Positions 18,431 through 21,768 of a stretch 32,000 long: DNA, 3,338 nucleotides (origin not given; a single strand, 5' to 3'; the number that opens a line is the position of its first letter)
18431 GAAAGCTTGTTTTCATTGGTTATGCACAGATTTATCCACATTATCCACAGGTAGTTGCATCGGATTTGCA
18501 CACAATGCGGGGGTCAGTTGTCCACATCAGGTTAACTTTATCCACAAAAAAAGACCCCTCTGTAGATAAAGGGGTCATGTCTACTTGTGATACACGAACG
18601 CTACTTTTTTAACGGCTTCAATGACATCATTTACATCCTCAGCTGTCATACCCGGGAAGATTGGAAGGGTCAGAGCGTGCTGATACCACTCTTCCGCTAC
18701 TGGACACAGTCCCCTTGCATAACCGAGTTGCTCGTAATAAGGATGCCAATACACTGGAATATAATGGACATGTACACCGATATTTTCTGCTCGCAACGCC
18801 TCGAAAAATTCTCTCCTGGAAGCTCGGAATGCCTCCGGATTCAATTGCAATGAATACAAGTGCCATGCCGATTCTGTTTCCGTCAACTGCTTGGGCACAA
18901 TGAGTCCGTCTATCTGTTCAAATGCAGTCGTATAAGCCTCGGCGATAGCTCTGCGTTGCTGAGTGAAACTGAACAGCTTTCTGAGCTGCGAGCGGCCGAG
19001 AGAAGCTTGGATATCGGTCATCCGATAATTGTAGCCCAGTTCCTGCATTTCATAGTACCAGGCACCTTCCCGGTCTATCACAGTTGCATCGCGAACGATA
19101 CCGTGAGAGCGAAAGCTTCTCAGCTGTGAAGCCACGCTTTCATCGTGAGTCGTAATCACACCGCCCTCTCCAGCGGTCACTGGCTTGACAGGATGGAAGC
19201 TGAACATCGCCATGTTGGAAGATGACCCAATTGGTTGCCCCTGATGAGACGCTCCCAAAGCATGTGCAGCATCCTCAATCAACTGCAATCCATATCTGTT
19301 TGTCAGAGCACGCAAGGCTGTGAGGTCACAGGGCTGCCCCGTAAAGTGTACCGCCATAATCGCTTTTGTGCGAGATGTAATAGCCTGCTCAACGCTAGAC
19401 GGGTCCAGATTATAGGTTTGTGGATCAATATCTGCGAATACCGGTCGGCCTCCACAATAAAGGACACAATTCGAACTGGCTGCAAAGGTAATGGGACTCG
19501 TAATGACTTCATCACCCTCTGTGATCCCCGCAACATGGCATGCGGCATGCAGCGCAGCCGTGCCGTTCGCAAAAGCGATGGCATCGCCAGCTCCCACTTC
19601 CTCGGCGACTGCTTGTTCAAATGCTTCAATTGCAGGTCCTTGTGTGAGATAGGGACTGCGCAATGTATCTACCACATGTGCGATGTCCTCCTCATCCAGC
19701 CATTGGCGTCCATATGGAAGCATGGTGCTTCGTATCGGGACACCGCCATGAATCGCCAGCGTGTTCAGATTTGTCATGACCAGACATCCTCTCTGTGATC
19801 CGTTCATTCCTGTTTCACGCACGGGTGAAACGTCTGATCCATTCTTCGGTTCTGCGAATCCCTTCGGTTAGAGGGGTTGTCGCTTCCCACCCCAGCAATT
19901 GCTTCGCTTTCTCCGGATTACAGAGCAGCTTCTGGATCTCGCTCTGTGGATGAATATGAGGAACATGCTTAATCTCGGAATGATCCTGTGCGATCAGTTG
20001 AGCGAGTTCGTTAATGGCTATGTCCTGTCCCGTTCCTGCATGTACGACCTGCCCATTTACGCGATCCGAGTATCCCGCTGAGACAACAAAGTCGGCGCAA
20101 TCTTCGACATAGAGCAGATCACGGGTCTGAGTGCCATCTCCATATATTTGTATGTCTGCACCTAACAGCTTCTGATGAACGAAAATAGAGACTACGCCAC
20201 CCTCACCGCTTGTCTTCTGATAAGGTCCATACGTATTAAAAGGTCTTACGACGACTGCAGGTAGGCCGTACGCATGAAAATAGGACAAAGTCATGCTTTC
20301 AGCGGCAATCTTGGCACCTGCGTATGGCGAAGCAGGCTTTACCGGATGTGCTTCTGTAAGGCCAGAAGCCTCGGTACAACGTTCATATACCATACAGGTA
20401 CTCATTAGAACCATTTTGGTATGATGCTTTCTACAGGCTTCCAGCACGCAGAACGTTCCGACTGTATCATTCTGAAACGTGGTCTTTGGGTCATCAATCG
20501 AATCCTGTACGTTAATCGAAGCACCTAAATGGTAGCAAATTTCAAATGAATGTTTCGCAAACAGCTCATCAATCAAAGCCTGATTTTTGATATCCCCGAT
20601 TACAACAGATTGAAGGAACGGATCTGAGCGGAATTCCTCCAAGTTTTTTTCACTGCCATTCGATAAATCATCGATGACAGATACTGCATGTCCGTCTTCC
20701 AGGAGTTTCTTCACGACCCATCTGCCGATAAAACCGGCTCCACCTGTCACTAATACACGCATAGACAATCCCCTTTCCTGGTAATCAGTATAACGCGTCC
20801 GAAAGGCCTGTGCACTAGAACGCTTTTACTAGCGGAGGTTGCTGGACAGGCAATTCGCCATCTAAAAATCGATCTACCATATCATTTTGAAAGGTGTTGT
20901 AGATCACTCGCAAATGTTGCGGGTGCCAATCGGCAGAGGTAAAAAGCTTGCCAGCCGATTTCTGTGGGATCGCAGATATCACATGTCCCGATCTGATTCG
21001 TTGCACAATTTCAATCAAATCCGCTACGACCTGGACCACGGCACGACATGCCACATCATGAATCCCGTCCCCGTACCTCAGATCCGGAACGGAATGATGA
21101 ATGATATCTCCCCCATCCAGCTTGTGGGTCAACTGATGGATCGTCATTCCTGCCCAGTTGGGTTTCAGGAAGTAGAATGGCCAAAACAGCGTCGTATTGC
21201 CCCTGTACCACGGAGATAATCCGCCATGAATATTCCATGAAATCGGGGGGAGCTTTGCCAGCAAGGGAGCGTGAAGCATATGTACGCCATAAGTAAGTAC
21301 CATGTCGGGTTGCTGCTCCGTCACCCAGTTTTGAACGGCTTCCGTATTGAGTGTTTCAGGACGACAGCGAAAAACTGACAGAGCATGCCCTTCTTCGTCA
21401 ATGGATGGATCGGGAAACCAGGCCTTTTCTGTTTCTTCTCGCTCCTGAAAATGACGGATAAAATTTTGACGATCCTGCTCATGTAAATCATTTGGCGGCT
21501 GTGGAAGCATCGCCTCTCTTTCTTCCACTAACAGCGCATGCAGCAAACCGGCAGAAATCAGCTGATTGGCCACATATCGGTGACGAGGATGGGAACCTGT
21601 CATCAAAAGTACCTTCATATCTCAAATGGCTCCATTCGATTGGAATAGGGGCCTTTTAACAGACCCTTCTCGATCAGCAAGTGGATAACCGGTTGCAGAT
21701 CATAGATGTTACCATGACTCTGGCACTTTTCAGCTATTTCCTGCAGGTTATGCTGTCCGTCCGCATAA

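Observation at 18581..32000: Translationally coupled operon of at least 13 genes for a modified pseudaminic-acid-type nonulosonic acid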

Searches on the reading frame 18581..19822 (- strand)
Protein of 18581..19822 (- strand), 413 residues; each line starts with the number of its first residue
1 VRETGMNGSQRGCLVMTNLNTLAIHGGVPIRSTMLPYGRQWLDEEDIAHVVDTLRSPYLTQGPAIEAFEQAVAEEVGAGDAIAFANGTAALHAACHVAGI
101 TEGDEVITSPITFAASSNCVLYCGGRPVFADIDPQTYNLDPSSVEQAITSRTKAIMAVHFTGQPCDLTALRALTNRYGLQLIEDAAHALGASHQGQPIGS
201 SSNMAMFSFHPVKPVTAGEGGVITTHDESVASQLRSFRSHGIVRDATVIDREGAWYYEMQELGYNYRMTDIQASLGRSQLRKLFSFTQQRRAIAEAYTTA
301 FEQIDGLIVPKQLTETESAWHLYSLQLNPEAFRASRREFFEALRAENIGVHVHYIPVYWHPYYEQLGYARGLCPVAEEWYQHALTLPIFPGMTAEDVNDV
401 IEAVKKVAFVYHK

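Call 6: search_protein_families(library=pfam, proteins=[window:18581-19822:-], max_evalue=0.001)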
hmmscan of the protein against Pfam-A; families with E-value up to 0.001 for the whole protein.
window:18581-19822:- (413 aa): 4 families
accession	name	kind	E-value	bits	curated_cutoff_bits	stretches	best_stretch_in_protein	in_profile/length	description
PF01041.23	DegT_DnrJ_EryC1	-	2.2e-124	415.8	19.8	1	42-404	3-359/360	DegT/DnrJ/EryC1/StrS aminotransferase family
PF00155.27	Aminotran_1_2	-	1.3e-10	41.4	19.7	1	65-195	44-196/361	Aminotransferase class I and II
PF01212.27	Beta_elim_lyase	-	2.1e-05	24.4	27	1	63-315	32-279/288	Beta-eliminating lyase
PF01053.26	Cys_Met_Meta_PP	-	0.00018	20.7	27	1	61-156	50-142/381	Cys/Met metabolism PLP-dependent enzyme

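Call 8: search_protein_families(library=ncbifam, proteins=[window:18581-19822:-], max_evalue=0.001)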
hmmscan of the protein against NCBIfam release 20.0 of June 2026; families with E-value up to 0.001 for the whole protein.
window:18581-19822:- (413 aa): 22 families
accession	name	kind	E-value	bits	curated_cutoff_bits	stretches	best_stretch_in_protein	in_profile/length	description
TIGR03588.1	PseC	equivalog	2.6e-146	487.4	423.5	1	34-407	1-379/380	UDP-4-amino-4,6-dideoxy-N-acetyl-beta-L-altrosamine transaminase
NF008658.2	PRK11658.1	equivalog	5.3e-90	301.8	631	1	33-408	3-377/379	UDP-4-amino-4-deoxy-L-arabinose aminotransferase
TIGR04181.1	NHT_00031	hypoth_equivalog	6.4e-76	255.5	420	1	43-387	9-357/359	LegC family aminotransferase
NF008687.0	PRK11706.1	equivalog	7.6e-68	229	375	1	62-407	30-373/375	dTDP-4-amino-4,6-dideoxygalactose transaminase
NF011936.0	PRK15407.1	equivalog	3.7e-60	203.9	423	2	33-241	35-251/440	lipopolysaccharide biosynthesis protein RfbH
TIGR04427.1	PLP_DesI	equivalog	4.4e-60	203.8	650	1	18-407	4-382/390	dTDP-4-dehydro-6-deoxyglucose aminotransferase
TIGR02379.1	ECA_wecE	subfamily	5.5e-54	183.3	434.85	1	63-406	31-373/376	dTDP-4-amino-4,6-dideoxy-D-glucose transaminase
NF041364.1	GntC_guanitoxin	equivalog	1.8e-06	27.1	415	1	80-184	61-173/356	guanitoxin biosynthesis PLP-dependent (S)-gamma-hydroxy-L-arginine cyclodehydratase GntC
NF006488.0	PRK08912.1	equivalog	8.9e-06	24.9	498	1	86-156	94-164/387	aminotransferase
NF004621.0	PRK05957.1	equivalog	1.1e-05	24.4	498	1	76-158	94-167/389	pyridoxal phosphate-dependent aminotransferase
TIGR01325.1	O_suc_HS_sulf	equivalog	1.1e-05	24.3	510.05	1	61-241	52-231/380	O-succinylhomoserine sulfhydrylase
NF004125.0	PRK05613.1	equivalog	1.2e-05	24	765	1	62-191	68-198/437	O-acetylhomoserine/O-acetylserine sulfhydrylase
NF005816.0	PRK07682.1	equivalog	1.8e-05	23.5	620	1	90-158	102-170/390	aminotransferase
NF006569.0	PRK09082.1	subfamily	1.9e-05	24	420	1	80-156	92-168/386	methionine aminotransferase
NF006096.0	PRK08248.1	equivalog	5e-05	22.1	726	1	63-200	64-199/431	homocysteine synthase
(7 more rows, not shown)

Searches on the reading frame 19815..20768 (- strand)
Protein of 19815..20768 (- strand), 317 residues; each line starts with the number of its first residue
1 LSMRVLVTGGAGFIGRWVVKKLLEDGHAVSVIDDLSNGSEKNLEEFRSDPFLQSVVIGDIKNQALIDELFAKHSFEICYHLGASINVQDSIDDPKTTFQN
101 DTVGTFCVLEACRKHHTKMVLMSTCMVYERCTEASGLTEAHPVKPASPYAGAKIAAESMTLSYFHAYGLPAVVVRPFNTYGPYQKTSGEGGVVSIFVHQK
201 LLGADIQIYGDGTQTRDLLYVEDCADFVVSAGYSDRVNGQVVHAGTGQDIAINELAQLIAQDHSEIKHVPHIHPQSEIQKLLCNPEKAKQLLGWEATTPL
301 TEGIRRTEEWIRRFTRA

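Call 6: search_protein_families(library=pfam, proteins=[window:19815-20768:-], max_evalue=0.001)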
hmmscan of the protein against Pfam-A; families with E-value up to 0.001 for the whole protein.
window:19815-20768:- (317 aa): 8 families
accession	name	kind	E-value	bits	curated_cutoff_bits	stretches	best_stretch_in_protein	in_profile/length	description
PF16363.11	GDP_Man_Dehyd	-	1.8e-60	205.6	27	1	6-307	1-332/332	GDP-mannose 4,6 dehydratase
PF01370.27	Epimerase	-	6.9e-57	193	20.9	1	5-231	1-224/240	NAD dependent epimerase/dehydratase family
PF01073.25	3Beta_HSD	-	3.3e-16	59.6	22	1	6-231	1-228/280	3-beta hydroxysteroid dehydrogenase/isomerase family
PF02719.21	Polysacc_synt_2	-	1.1e-15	58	20.2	1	5-261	1-245/293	Polysaccharide biosynthesis protein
PF04321.23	RmlD_sub_bind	-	5e-13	49.2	27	1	3-274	1-240/287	RmlD substrate binding domain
PF07993.18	NAD_binding_4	-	2.6e-12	46.9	20.1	1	7-184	1-210/258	Male sterility protein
PF13460.12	NAD_binding_10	-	9.9e-07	29.2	27.2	1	9-176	1-143/184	NAD(P)H-binding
PF00106.31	adh_short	-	5.6e-06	26.4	26.6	1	5-72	3-70/195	short chain dehydrogenase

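Call 8: search_protein_families(library=ncbifam, proteins=[window:19815-20768:-], max_evalue=0.001)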
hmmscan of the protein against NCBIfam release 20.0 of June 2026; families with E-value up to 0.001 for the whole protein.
window:19815-20768:- (317 aa): 38 families (the best 25 are shown)
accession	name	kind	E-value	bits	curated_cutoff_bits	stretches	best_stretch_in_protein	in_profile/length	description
TIGR04180.1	EDH_00030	hypoth_equivalog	3.8e-52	177.2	475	1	5-297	1-295/297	NAD-dependent 4,6-dehydratase LegB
TIGR01181.1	dTDP_gluc_dehyt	equivalog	7.2e-52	176.4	365.1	1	4-312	1-312/321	dTDP-glucose 4,6-dehydratase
TIGR01179.1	galE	equivalog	9.3e-45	152.9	262.3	1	4-314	1-328/332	UDP-glucose 4-epimerase GalE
NF007582.0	PRK10217.1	equivalog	1.8e-31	109.5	698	1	4-230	3-238/355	dTDP-glucose 4,6-dehydratase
NF007490.0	PRK10084.1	subfamily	2.4e-31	109.1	649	1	3-311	1-334/361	dTDP-glucose 4,6-dehydratase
TIGR02622.1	CDP_4_6_dhtase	equivalog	1.7e-26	93.2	278.45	1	3-167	5-172/352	CDP-glucose 4,6-dehydratase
NF007956.0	PRK10675.1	subfamily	2.3e-25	89.4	394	1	3-313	1-331/338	UDP-glucose 4-epimerase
TIGR02197.1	heptose_epim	equivalog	6.4e-24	84.7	274.6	1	5-306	1-308/316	ADP-glyceromanno-heptose 6-epimerase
NF047922.1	GDPFucSynFcl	equivalog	3.9e-20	72.5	500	1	59-311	38-301/308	GDP-L-fucose synthase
NF011728.1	PRK15181.1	equivalog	2.4e-19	69.5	760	1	3-262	16-281/348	Vi polysaccharide biosynthesis UDP-N-acetylglucosaminuronic acid C-4 epimerase TviC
TIGR03466.1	HpnA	hypoth_equivalog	3e-18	65.8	367.65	1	3-196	1-188/327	hopanoid-associated sugar epimerase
TIGR01472.1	gmd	equivalog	3.3e-17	62.7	415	1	6-305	4-332/342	GDP-mannose 4,6-dehydratase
NF043036.1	ErythonDh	equivalog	9e-16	58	325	1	3-176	1-183/321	D-erythronate dehydrogenase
NF042422.1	oxyalk_red_OleD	equivalog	7.1e-15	55.2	580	1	3-231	1-214/329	2-alkyl-3-oxoalkanoate reductase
NF008872.0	PRK11908.1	equivalog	2.6e-13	49.7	294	1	3-266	2-274/349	bifunctional UDP-4-keto-pentose/UDP-xylose synthase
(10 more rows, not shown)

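Call 22: search_solved_structures(query=window:19815-20768:-, max_evalue=1e-10)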
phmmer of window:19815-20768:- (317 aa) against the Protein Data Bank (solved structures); distinct sequences matched with E-value up to 1e-10: 95 (the best 60 are shown).
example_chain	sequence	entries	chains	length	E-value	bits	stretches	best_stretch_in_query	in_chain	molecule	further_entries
6bwl_A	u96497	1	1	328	7e-136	455.7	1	3-313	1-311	Pal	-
4zrm_A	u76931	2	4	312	3.8e-48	167.5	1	3-313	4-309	UDP-glucose 4-epimerase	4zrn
7ys8_A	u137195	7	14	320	8.9e-48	166.3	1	3-313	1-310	UDP-glucose 4-epimerase | UDP-glucose 4-epimerase along with EC 5.1.3.2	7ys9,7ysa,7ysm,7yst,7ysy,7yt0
6wjb_A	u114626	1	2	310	3.6e-40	141.3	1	3-305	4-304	NAD-dependent epimerase/dehydratase family protein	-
6wj9_A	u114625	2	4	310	1.7e-39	139.1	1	3-305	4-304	NAD-dependent epimerase/dehydratase family protein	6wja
4lk3_A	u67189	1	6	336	2.2e-38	135.4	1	4-313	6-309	UDP-glucuronic acid decarboxylase 1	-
4gll_A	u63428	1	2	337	4.2e-38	134.5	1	4-313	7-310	UDP-glucuronic acid decarboxylase 1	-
4m55_A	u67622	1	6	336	4.3e-38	134.5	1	4-313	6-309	UDP-glucuronic acid decarboxylase 1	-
2b69_A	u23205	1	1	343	4.4e-38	134.4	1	4-313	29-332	UDP-glucuronate decarboxylase 1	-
6bi4_A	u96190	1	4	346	4.7e-38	134.4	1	2-313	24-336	dTDP-glucose 4,6-dehydratase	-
2p5u_A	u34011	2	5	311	2.9e-37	131.8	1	3-311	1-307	UDP-glucose 4-epimerase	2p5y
8vr2_A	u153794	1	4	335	3.4e-34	121.7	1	4-312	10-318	NAD-dependent epimerase/dehydratase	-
8rdg_A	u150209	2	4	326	1.5e-32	116.3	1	3-307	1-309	SDR family NAD(P)-dependent oxidoreductase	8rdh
6dnt_A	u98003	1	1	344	4.1e-32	114.9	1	4-262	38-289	NAD-dependent epimerase/dehydratase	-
8rdi_A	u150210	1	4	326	5.3e-32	114.5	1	3-307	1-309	SDR family NAD(P)-dependent oxidoreductase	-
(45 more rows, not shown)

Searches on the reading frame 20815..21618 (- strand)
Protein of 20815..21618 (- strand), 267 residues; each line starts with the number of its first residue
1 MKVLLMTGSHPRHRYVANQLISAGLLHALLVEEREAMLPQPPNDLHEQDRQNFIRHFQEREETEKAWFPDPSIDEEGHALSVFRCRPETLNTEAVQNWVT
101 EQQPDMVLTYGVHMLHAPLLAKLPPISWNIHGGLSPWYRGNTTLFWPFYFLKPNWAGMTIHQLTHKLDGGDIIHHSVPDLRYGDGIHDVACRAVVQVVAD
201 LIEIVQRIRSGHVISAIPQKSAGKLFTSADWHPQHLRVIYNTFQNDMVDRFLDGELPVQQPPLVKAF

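Call 6: search_protein_families(library=pfam, proteins=[window:20815-21618:-], max_evalue=0.001)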
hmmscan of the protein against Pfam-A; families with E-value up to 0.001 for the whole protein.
window:20815-21618:- (267 aa): 1 family
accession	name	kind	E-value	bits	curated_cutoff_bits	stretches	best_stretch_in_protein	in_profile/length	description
PF00551.24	Formyl_trans_N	-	1.1e-08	35.5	26.1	1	63-188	46-164/181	Formyl transferase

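Call 8: search_protein_families(library=ncbifam, proteins=[window:20815-21618:-], max_evalue=0.001)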
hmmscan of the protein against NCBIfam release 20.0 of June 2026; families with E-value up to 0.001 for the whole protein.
window:20815-21618:- (267 aa): 5 families
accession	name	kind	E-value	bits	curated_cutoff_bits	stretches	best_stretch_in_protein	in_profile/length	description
NF005414.0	PRK06988.1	equivalog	9e-15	54.4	316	1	60-222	36-196/311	formyltransferase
NF005998.1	PRK08125.1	equivalog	5.7e-11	41.5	777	1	62-212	36-184/649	bifunctional UDP-4-amino-4-deoxy-L-arabinose formyltransferase/UDP-glucuronic acid oxidase ArnA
NF005755.0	PRK07579.1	equivalog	1.7e-06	28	238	1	83-232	46-190/245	dTDP-4-amino-4,6-dideoxyglucose formyltransferase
TIGR00460.1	fmt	equivalog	1e-05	24.8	201.5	1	86-176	62-152/315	methionyl-tRNA formyltransferase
TIGR00639.1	PurN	equivalog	4.1e-05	23.2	150.1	1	94-200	70-176/192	phosphoribosylglycinamide formyltransferase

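Call 25: search_solved_structures(query=window:20815-21618:-, max_evalue=0.01)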
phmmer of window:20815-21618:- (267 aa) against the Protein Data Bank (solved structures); distinct sequences matched with E-value up to 0.01: 23.
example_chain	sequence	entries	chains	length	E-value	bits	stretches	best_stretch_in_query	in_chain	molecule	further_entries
8gjh_A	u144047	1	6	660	3.3e-08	36.2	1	74-223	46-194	Bifunctional polymyxin resistance protein ArnA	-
6pih_A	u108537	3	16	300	8.1e-08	34.9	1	87-215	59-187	Bifunctional polymyxin resistance protein ArnA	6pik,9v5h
1yrw_A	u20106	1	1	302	8.3e-08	34.9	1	87-215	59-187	protein ArnA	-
2bln_A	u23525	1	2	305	8.5e-08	34.9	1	87-215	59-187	PROTEIN YFBG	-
5j63_A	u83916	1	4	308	8.6e-08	34.8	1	87-215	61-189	Bifunctional polymyxin resistance protein ArnA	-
1z7e_A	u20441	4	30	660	3.3e-07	32.9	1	87-215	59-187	protein ArnA | Bifunctional polymyxin resistance protein ArnA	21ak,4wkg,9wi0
6ci2_A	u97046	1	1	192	3.5e-06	29.6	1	104-226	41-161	formyltransferase PseJ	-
6ci4_A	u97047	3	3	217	4.7e-06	29.1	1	104-226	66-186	formyltransferase PseJ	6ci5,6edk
5es6_A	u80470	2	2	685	9.7e-06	28.1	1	102-177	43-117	Linear gramicidin synthase subunit A | Linear gramicidin synthetase subunit A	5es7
6ulz_A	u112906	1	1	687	9.9e-06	28.1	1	102-177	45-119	Linear gramicidin synthase subunit A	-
5es5_A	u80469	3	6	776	1.3e-05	27.7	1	102-177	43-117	Linear gramicidin synthetase subunit A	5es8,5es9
6mfx_A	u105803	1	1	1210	3e-05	26.5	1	102-177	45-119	Linear gramicidin synthase subunit A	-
6mfw_A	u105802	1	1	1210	3.3e-05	26.4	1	102-177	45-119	Linear gramicidin synthase subunit A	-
6mfy_A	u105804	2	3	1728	7.5e-05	25.2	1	102-177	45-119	Linear gramicidin synthase subunit A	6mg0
6mfz_A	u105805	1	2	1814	8.5e-05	25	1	102-177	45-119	Linear gramicidin synthase subunit A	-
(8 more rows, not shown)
